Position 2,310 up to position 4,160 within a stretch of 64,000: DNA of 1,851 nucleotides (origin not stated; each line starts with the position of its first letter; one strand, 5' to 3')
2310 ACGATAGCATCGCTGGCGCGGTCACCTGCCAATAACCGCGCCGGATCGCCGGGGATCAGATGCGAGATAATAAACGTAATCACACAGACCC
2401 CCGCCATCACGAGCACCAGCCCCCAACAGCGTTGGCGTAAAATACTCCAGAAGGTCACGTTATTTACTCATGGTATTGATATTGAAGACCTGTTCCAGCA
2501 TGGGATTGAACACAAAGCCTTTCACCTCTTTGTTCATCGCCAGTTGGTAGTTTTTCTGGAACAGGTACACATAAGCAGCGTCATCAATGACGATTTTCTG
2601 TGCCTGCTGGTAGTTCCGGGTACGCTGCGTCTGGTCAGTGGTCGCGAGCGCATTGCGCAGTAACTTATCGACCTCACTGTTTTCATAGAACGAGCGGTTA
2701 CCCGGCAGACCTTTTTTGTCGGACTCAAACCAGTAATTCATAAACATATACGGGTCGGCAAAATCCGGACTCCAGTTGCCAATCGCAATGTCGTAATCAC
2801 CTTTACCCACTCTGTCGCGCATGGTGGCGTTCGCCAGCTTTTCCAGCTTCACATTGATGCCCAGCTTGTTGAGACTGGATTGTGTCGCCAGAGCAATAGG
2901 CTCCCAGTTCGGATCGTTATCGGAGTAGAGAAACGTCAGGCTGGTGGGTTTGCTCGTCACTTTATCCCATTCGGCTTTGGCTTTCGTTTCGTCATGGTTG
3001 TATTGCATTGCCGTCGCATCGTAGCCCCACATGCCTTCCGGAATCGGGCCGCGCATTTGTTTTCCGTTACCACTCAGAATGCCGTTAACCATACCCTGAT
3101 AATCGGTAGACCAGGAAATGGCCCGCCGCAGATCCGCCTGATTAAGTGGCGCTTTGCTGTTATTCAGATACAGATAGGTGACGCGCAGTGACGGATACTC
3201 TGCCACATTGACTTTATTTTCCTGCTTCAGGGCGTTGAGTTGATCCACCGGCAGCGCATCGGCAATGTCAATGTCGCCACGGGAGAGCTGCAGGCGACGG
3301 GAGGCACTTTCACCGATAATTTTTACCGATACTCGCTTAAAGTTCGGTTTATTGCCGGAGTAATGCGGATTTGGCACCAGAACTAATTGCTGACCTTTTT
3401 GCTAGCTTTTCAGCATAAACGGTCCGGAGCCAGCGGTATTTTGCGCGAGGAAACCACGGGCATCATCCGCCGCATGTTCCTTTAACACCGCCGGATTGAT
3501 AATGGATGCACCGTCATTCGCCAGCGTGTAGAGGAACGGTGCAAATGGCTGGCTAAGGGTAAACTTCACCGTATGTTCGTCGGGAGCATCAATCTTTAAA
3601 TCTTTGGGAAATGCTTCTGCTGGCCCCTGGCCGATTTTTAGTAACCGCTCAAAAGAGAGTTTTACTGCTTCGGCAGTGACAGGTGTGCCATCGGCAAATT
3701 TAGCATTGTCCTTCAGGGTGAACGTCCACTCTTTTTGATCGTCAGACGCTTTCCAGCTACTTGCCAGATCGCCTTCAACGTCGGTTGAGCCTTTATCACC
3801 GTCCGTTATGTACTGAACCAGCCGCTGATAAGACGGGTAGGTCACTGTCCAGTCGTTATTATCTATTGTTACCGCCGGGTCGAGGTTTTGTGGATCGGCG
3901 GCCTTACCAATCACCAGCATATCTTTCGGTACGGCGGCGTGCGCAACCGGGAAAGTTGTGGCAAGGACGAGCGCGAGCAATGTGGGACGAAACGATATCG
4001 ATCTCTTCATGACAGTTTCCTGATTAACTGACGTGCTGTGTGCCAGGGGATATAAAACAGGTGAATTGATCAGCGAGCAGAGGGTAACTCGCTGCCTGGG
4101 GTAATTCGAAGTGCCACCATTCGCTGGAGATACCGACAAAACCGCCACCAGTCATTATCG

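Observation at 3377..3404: In-frame amber codon at codon 203 of ddpA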

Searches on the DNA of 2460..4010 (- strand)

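Call 3: search_dna_similar(query=window:2460-4010:-, collection=ecoli_genomes, mode=near, max_rows=40)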
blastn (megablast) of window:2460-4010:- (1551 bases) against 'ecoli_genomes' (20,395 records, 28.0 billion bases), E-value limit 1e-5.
Records with a match: 4280; places in all: 4283; records where one place covers at least 80% of the query: 4264.
Genomes with a match: 4280 of 5426; with a place that covers at least 80% of the query: 4264. Places per genome that has any: lowest 1, median 1, highest 2. On chromosomes: 4280 places; on plasmids: 3.
Best place of each record, by identity: >=99% 5; 95-99% 4275.
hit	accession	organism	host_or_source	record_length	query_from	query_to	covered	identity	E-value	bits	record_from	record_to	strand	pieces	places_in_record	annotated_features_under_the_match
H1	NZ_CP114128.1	Escherichia coli strain PE164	pig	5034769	1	1551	100%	100.0%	0e+0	2865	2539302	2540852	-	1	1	ddpA: ABC transporter substrate-binding protein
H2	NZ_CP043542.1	Escherichia coli strain F2_81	Sus scrofa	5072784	1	1551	100%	99.9%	0e+0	2859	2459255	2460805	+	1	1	ddpA: ABC transporter substrate-binding protein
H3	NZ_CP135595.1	Escherichia coli strain GDSC2227PM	vegetable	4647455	1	1551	100%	98.9%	0e+0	2769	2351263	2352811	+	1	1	ddpA: ABC transporter substrate-binding protein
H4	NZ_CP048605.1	Escherichia coli strain PapRG-06-5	Papio papio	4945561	1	1551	100%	98.8%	0e+0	2765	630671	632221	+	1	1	ddpA: ABC transporter substrate-binding protein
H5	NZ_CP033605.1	Escherichia coli O157:H7 strain TR01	Cattle carcass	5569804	1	1551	100%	98.8%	0e+0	2760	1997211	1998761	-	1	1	ddpA: ABC transporter substrate-binding protein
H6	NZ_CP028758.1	Escherichia coli strain A16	Otter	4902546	1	1551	100%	98.8%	0e+0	2760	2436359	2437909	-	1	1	ddpA: ABC transporter substrate-binding protein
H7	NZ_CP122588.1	Escherichia coli strain ETEC6335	Sus scrofa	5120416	1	1551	100%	98.8%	0e+0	2760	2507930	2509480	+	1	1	ddpA: ABC transporter substrate-binding protein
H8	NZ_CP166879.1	Escherichia coli strain 48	Fecal sample from a deer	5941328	1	1551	100%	98.8%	0e+0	2760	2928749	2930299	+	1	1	ddpA: ABC transporter substrate-binding protein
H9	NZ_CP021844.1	Escherichia coli strain EC1515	Homo sapiens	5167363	1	1551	100%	98.8%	0e+0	2758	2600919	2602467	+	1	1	ddpA: ABC transporter substrate-binding protein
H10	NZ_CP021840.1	Escherichia coli strain EC974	Homo sapiens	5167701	1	1551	100%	98.8%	0e+0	2758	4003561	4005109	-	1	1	ddpA: ABC transporter substrate-binding protein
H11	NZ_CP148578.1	Escherichia coli strain Z1322HEC0005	Homo sapiens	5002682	1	1551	100%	98.8%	0e+0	2758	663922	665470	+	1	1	ddpA: ABC transporter substrate-binding protein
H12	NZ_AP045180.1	Escherichia coli strain JNEC-KY204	Homo sapiens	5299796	1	1551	100%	98.8%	0e+0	2758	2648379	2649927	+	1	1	ddpA: ABC transporter substrate-binding protein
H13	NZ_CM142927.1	Escherichia coli strain UCPROB-002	Homo sapiens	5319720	1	1551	100%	98.8%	0e+0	2758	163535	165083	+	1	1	ddpA: ABC transporter substrate-binding protein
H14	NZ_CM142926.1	Escherichia coli strain UCPROB-001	Homo sapiens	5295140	1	1551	100%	98.8%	0e+0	2758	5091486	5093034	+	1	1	ddpA: ABC transporter substrate-binding protein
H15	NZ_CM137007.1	Escherichia coli strain 4FM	Mink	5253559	1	1551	100%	98.8%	0e+0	2758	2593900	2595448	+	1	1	ddpA: ABC transporter substrate-binding protein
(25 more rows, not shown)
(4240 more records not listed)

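Call 5: get_annotated_region(hit=H1, flank=6000)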
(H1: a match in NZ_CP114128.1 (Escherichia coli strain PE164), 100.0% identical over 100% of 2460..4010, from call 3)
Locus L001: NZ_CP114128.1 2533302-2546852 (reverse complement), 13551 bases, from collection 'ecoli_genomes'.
description: Escherichia coli strain PE164 chromosome, complete genome
organism: Escherichia coli strain PE164 (NCBI taxid 562)
replicon: chromosome; assembly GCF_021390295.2
host: pig; source: diarrhea and blood; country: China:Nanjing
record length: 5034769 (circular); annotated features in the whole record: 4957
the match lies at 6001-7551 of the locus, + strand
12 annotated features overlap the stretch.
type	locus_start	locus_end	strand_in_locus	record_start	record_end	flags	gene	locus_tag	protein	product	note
CDS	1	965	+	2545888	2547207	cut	digH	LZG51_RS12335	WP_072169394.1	family 10 glycosylhydrolase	-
CDS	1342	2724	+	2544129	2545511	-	dosC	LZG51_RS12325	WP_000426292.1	diguanylate cyclase DosC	-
CDS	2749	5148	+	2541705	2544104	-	dosP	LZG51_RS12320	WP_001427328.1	oxygen-sensing cyclic-di-GMP phosphodiesterase DosP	-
CDS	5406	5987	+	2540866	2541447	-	ddpX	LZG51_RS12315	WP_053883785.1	D-alanyl-D-alanine dipeptidase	-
CDS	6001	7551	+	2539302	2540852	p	ddpA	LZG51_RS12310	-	ABC transporter substrate-binding protein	internal stop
CDS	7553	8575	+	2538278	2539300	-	ddpB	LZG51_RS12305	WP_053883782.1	ABC transporter permease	-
CDS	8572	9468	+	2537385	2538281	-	ddpC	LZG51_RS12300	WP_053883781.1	D,D-dipeptide ABC transporter permease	-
CDS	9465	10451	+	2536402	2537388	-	ddpD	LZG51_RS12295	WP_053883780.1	ABC transporter ATP-binding protein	-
CDS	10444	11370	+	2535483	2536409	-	ddpF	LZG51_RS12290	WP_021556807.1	oligopeptide/dipeptide ABC transporter ATP-binding protein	-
CDS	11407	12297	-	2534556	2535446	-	-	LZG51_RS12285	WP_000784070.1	LysR family transcriptional regulator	-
CDS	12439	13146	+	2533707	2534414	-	-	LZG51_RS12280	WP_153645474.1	CoA transferase subunit A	-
CDS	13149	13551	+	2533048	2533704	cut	-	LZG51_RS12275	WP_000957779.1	CoA transferase subunit B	-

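Call 6: get_annotated_region(hit=H2, flank=6000)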
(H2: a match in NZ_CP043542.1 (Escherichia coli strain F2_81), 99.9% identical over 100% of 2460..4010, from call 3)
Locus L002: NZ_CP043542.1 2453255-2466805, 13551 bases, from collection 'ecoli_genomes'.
description: Escherichia coli strain F2_81 chromosome, complete genome
organism: Escherichia coli strain F2_81 (NCBI taxid 562)
replicon: chromosome; assembly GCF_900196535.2
host: Sus scrofa; source: Pig rectal swab; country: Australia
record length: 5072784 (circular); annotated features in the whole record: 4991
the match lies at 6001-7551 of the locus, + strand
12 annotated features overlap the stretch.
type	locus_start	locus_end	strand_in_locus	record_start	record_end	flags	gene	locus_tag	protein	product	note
CDS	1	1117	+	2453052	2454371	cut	digH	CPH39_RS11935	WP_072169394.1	family 10 glycosylhydrolase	-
CDS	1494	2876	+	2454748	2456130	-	dosC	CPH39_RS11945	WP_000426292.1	diguanylate cyclase DosC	-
CDS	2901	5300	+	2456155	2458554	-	dosP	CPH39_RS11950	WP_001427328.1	oxygen-sensing cyclic-di-GMP phosphodiesterase DosP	-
CDS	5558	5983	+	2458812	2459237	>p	ddpX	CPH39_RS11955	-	D-alanyl-D-alanine dipeptidase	incomplete; partial in the middle of a contig; missing C-terminus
CDS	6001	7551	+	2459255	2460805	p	ddpA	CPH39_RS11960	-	ABC transporter substrate-binding protein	internal stop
CDS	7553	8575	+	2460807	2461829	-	ddpB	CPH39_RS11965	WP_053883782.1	ABC transporter permease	-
CDS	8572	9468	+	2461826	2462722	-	ddpC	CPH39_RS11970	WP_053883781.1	D,D-dipeptide ABC transporter permease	-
CDS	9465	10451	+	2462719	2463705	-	ddpD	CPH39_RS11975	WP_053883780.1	ABC transporter ATP-binding protein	-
CDS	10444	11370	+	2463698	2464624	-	ddpF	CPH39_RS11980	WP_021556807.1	oligopeptide/dipeptide ABC transporter ATP-binding protein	-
CDS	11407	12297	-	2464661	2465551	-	-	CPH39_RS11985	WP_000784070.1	LysR family transcriptional regulator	-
CDS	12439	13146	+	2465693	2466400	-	-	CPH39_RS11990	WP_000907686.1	CoA transferase subunit A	-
CDS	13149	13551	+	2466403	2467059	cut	-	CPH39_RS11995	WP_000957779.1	CoA transferase subunit B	-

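Call 7: get_annotated_region(hit=H3, flank=2000)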
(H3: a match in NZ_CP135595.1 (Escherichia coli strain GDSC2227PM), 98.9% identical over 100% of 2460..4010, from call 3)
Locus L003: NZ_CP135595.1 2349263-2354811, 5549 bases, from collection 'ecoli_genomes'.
description: Escherichia coli strain GDSC2227PM chromosome, complete genome
organism: Escherichia coli strain GDSC2227PM (NCBI taxid 562)
replicon: chromosome; assembly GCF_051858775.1
host: -; source: vegetable; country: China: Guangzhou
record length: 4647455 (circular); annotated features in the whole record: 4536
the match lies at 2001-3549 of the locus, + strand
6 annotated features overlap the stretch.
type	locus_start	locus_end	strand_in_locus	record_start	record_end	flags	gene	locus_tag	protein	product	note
CDS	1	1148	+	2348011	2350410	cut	dosP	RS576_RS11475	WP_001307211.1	oxygen-sensing cyclic-di-GMP phosphodiesterase DosP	-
CDS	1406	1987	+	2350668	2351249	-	ddpX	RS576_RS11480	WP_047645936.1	D-alanyl-D-alanine dipeptidase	-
CDS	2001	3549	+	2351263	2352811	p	ddpA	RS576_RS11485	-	ABC transporter substrate-binding protein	frameshifted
CDS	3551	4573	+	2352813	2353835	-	ddpB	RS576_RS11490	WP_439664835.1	ABC transporter permease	-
CDS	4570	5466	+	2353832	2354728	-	ddpC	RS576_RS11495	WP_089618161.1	D,D-dipeptide ABC transporter permease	-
CDS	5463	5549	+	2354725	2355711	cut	ddpD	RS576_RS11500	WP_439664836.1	ABC transporter ATP-binding protein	-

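Call 9: search_dna_similar(query=window:3387-3419:-, collection=ecoli_genomes, mode=near, max_evalue=10, max_rows=60)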
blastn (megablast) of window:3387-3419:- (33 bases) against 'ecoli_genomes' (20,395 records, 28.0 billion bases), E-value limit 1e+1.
Records with a match: 3; places in all: 3; records where one place covers at least 80% of the query: 3.
Genomes with a match: 3 of 5426; with a place that covers at least 80% of the query: 3. Places per genome that has any: lowest 1, median 1, highest 1. On chromosomes: 3 places; on plasmids: 0.
Best place of each record, by identity: >=99% 3.
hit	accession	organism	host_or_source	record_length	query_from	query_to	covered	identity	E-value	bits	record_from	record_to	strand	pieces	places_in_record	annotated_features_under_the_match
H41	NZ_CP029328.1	Escherichia coli strain A1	Short-beaked echidna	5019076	1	33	100%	100.0%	4e-8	62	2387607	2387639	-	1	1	ddpA: ABC transporter substrate-binding protein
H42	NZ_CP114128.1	Escherichia coli strain PE164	pig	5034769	1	33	100%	100.0%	4e-8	62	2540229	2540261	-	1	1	ddpA: ABC transporter substrate-binding protein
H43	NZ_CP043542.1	Escherichia coli strain F2_81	Sus scrofa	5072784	1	33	100%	100.0%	4e-8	62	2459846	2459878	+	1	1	ddpA: ABC transporter substrate-binding protein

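Call 10: get_annotated_region(hit=H41, flank=7000)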
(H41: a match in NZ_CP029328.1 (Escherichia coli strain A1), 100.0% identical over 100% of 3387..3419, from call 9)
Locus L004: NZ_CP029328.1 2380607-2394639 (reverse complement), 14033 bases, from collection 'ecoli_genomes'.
description: Escherichia coli strain A1 chromosome, complete genome
organism: Escherichia coli strain A1 (NCBI taxid 562)
replicon: chromosome; assembly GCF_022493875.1
host: Short-beaked echidna; source: feces; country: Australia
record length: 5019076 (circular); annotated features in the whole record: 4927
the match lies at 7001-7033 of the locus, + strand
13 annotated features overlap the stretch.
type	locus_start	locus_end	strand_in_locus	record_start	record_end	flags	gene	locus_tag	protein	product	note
CDS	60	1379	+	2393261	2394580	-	digH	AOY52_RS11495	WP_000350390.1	family 10 glycosylhydrolase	-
CDS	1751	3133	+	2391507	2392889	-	dosC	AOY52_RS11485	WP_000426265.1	diguanylate cyclase DosC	-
CDS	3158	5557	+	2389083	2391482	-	dosP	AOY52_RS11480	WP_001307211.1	oxygen-sensing cyclic-di-GMP phosphodiesterase DosP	-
CDS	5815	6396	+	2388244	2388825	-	ddpX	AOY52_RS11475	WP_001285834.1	D-alanyl-D-alanine dipeptidase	-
CDS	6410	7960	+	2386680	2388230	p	ddpA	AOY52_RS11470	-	ABC transporter substrate-binding protein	internal stop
CDS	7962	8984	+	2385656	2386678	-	ddpB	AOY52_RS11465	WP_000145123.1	ABC transporter permease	-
CDS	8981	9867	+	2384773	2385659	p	ddpC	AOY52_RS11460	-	D,D-dipeptide ABC transporter permease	frameshifted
CDS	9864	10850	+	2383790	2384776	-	ddpD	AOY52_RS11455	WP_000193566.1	ABC transporter ATP-binding protein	-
CDS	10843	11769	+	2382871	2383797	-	ddpF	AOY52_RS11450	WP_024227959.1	oligopeptide/dipeptide ABC transporter ATP-binding protein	-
CDS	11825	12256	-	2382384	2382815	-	osmC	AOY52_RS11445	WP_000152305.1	peroxiredoxin OsmC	-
CDS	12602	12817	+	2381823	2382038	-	bdm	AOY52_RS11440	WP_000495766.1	biofilm-dependent modulation protein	-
CDS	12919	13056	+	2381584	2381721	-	sra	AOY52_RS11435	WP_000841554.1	stationary-phase-induced ribosome-associated protein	-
CDS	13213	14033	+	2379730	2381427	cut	maeA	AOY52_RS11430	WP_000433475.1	malate dehydrogenase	-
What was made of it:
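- PGAP calls the gene a pseudogene with an internal stop in PE164, F2_81 and A1 (calls 5, 6, 10). RefSeq treats the gene as one pseudogene (calls 5, 6, 10).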

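Call 16: search_dna_similar(query=L004:6410-7960:+, collection=ecoli_genomes, mode=near, max_rows=12)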
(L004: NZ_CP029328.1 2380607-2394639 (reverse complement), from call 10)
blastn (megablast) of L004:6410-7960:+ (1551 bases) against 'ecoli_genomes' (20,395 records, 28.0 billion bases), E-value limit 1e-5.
Records with a match: 4280; places in all: 4283; records where one place covers at least 80% of the query: 4264.
Genomes with a match: 4280 of 5426; with a place that covers at least 80% of the query: 4264. Places per genome that has any: lowest 1, median 1, highest 2. On chromosomes: 4280 places; on plasmids: 3.
Best place of each record, by identity: >=99% 1989; 95-99% 2291.
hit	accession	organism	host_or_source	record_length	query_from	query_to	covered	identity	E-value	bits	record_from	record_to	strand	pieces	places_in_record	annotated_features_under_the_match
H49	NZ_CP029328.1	Escherichia coli strain A1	Short-beaked echidna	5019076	1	1551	100%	100.0%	0e+0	2865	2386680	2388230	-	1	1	ddpA: ABC transporter substrate-binding protein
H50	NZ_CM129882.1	Escherichia coli strain MB06234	seawater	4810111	1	1551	100%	99.9%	0e+0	2859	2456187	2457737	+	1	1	ddpA: ABC transporter substrate-binding protein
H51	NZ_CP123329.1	Escherichia coli strain AREA_497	Homo sapiens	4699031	1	1551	100%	99.9%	0e+0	2859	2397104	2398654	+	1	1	ddpA: ABC transporter substrate-binding protein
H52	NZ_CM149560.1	Escherichia coli strain MEI7BO1-21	Soil surface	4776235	1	1551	100%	99.9%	0e+0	2859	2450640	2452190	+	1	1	ddpA: ABC transporter substrate-binding protein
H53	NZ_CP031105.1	Escherichia coli strain AMSCJX02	Giant panda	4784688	1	1551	100%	99.9%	0e+0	2854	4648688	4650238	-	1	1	ddpA: ABC transporter substrate-binding protein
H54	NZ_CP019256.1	Escherichia coli strain 13TMH22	Homo sapiens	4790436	1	1551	100%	99.9%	0e+0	2854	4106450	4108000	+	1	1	ddpA: ABC transporter substrate-binding protein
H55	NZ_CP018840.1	Escherichia coli strain KSC64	porcine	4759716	1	1551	100%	99.9%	0e+0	2854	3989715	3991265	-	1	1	ddpA: ABC transporter substrate-binding protein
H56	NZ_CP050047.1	Escherichia coli strain 90-1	broiler chicken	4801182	1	1551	100%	99.9%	0e+0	2854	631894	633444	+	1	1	ddpA: ABC transporter substrate-binding protein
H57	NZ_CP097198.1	Escherichia coli strain 2-1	pig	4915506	1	1551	100%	99.9%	0e+0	2854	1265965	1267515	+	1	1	ddpA: ABC transporter substrate-binding protein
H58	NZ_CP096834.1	Escherichia coli strain PM4-5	cecum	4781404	1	1551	100%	99.9%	0e+0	2854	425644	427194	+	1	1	ddpA: ABC transporter substrate-binding protein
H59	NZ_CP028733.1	Escherichia coli strain H2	Homo sapiens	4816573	1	1551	100%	99.9%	0e+0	2854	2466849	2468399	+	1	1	ddpA: ABC transporter substrate-binding protein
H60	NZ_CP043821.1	Escherichia coli strain RM10740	Feral pig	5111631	1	1551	100%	99.9%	0e+0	2854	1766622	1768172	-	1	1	ddpA: ABC transporter substrate-binding protein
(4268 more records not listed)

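Call 19: get_annotated_region(hit=H50, flank=200)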
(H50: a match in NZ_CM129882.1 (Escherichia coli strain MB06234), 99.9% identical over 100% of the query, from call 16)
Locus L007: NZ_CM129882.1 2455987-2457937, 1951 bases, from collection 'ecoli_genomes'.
description: Escherichia coli strain MB06234 chromosome, whole genome shotgun sequence
organism: Escherichia coli strain MB06234 (NCBI taxid 562)
replicon: chromosome; assembly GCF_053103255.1
host: -; source: seawater; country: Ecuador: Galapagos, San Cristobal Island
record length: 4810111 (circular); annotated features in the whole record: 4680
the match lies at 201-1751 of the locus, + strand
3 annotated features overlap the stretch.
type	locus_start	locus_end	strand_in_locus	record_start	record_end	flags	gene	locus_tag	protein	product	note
CDS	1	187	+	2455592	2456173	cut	ddpX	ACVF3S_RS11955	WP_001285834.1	D-alanyl-D-alanine dipeptidase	-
CDS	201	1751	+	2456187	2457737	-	ddpA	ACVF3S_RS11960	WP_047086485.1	ABC transporter substrate-binding protein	-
CDS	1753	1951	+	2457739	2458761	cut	ddpB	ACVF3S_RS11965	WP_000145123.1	ABC transporter permease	-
